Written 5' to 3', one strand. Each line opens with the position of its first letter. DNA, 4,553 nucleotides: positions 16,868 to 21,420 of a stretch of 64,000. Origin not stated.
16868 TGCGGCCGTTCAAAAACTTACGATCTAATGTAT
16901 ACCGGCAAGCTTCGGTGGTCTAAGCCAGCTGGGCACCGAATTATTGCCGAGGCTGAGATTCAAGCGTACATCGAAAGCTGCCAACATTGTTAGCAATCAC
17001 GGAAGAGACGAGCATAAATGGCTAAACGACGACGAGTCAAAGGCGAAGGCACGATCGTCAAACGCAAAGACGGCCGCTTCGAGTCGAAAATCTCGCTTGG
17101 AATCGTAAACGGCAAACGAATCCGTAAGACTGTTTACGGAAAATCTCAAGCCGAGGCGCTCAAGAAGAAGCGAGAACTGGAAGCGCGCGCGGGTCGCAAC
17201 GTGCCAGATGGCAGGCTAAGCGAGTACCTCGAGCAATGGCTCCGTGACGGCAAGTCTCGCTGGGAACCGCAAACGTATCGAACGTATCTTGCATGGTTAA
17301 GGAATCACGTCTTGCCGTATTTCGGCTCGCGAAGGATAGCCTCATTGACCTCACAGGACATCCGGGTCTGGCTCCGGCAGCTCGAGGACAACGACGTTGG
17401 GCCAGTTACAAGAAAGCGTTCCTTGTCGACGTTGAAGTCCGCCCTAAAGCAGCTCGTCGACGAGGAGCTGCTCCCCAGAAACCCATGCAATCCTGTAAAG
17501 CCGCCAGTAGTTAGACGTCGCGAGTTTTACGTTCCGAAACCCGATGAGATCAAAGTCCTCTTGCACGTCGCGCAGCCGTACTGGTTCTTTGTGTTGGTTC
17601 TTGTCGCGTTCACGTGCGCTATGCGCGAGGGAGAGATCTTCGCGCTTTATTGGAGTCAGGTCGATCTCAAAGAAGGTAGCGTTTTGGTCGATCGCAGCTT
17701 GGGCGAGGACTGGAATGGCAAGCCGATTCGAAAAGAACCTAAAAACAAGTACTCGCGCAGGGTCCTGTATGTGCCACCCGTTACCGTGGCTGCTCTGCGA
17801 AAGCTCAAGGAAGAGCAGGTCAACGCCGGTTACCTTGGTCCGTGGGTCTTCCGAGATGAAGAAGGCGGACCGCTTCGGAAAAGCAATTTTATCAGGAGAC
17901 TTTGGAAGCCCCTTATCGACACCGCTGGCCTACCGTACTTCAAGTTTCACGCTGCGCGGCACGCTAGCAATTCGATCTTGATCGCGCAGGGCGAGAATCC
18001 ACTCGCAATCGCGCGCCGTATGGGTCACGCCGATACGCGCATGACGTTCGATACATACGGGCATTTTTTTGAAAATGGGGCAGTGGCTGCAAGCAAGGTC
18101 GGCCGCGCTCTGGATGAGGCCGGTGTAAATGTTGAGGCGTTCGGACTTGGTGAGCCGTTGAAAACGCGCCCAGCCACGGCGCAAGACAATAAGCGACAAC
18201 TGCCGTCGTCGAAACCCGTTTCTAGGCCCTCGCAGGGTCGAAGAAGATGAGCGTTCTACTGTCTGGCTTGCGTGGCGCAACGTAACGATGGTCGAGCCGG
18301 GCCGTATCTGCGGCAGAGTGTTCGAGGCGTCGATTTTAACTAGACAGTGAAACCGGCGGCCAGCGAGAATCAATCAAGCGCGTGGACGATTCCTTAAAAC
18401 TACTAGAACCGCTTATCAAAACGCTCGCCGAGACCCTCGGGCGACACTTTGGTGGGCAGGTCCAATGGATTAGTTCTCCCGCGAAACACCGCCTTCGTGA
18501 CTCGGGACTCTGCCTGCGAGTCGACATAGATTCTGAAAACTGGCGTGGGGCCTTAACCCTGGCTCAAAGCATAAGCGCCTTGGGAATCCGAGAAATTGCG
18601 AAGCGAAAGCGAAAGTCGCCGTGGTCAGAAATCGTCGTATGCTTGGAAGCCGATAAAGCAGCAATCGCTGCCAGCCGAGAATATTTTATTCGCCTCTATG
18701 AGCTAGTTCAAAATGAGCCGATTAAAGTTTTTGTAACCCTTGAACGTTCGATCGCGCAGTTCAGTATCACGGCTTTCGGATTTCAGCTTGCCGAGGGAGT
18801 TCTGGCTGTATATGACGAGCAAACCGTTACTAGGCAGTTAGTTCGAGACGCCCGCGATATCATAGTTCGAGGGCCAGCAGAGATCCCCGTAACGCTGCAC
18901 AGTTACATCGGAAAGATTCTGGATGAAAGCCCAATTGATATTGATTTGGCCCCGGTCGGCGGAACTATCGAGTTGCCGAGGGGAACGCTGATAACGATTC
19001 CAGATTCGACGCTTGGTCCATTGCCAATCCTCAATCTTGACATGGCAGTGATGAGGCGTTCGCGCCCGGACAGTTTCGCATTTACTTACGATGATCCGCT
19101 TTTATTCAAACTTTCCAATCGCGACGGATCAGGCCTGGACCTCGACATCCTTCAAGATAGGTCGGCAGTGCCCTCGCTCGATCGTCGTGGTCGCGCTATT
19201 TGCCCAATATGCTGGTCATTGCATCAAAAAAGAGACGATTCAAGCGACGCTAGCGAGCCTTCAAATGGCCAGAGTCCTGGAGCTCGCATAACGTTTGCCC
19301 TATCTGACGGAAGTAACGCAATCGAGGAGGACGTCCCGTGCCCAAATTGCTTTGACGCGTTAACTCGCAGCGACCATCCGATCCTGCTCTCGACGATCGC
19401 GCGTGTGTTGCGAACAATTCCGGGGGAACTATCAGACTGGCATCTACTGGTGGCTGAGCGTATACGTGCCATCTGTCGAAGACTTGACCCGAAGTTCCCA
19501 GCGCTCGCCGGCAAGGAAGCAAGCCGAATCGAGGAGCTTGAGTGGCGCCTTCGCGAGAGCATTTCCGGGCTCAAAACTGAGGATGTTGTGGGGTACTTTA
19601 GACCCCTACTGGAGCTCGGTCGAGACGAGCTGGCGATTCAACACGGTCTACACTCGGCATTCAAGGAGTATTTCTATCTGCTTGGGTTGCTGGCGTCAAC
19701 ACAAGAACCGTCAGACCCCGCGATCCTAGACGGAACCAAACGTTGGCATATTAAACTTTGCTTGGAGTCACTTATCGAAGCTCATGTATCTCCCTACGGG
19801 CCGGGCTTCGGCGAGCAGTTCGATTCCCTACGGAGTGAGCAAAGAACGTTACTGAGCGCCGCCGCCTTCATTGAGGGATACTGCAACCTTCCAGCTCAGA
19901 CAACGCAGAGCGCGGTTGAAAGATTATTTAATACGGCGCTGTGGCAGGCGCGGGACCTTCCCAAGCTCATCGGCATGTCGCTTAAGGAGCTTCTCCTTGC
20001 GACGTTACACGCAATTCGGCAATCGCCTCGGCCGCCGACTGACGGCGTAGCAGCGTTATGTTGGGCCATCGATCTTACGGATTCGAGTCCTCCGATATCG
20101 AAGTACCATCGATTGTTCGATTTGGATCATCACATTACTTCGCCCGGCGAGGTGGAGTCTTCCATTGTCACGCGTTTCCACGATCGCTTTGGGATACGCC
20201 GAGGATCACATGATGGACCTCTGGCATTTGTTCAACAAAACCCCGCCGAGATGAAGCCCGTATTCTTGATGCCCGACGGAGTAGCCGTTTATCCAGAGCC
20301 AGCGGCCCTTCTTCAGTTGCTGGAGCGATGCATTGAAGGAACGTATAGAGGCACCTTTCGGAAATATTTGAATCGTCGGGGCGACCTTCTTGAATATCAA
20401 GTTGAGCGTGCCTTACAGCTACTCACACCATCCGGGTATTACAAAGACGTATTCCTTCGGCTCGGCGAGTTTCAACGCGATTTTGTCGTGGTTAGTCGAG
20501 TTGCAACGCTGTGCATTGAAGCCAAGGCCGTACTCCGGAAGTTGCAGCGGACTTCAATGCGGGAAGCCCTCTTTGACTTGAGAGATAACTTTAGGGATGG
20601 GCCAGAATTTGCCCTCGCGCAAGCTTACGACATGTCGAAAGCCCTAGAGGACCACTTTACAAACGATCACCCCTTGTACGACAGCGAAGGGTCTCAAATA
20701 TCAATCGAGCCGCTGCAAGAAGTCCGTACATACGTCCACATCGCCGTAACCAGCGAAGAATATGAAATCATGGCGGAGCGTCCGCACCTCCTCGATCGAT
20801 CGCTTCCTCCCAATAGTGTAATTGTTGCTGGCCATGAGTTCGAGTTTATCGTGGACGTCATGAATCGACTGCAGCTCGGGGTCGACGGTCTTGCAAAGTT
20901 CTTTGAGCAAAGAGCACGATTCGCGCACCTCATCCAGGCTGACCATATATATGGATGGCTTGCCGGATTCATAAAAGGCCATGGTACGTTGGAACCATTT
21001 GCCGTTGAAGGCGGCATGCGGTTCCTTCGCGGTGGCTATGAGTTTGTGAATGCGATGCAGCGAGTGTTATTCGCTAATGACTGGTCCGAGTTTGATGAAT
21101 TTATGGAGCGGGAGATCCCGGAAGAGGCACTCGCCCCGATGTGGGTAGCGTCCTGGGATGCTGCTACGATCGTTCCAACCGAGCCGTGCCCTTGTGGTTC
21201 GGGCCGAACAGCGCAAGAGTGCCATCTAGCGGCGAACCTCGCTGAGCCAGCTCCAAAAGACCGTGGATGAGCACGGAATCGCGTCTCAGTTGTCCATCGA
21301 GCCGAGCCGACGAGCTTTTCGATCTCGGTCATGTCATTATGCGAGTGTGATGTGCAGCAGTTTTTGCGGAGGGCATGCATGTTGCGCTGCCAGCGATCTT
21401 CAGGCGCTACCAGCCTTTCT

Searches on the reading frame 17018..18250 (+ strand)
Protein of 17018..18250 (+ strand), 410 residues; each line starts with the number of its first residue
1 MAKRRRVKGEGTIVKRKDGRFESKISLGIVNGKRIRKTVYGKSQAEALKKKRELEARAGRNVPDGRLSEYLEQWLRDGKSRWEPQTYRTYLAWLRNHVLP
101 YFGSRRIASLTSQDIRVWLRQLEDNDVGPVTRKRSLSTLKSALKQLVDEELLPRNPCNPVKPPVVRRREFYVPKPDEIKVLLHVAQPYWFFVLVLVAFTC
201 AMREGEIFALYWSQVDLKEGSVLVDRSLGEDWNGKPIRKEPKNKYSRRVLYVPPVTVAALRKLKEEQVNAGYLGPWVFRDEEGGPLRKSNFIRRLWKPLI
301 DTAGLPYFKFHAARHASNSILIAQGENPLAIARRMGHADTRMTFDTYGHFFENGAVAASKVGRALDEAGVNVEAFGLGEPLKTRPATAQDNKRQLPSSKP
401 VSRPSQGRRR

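Call 100: search_protein_families(library=pfam, proteins=[window:17018-18250:+], max_evalue=0.001)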
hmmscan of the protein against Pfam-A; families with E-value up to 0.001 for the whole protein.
window:17018-18250:+ (410 aa): 4 families
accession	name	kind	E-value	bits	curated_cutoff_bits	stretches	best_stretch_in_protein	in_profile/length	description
PF00589.27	Phage_integrase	-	1.2e-15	58.2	27.1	1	175-350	5-168/172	Phage integrase family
PF14659.12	Phage_int_SAM_3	-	4.6e-14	52.8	22.6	1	67-120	2-55/58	Phage integrase, N-terminal SAM-like domain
PF22022.2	Phage_int_M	-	1.1e-06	29.3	27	1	70-127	4-61/96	Phage integrase central domain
PF02899.23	Phage_int_SAM_1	-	0.00015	22.4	22.3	1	84-149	16-82/83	Phage integrase, N-terminal SAM-like domain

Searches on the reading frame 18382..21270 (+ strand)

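Call 100: search_protein_families(library=pfam, proteins=[window:18382-21270:+], max_evalue=0.001)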
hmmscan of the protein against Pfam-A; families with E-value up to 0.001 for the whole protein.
window:18382-21270:+ (962 aa): 1 family
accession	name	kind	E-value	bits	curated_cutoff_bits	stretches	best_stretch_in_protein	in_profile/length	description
PF02810.21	SEC-C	-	7.4e-06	26.2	20.4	1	934-949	3-18/19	SEC-C motif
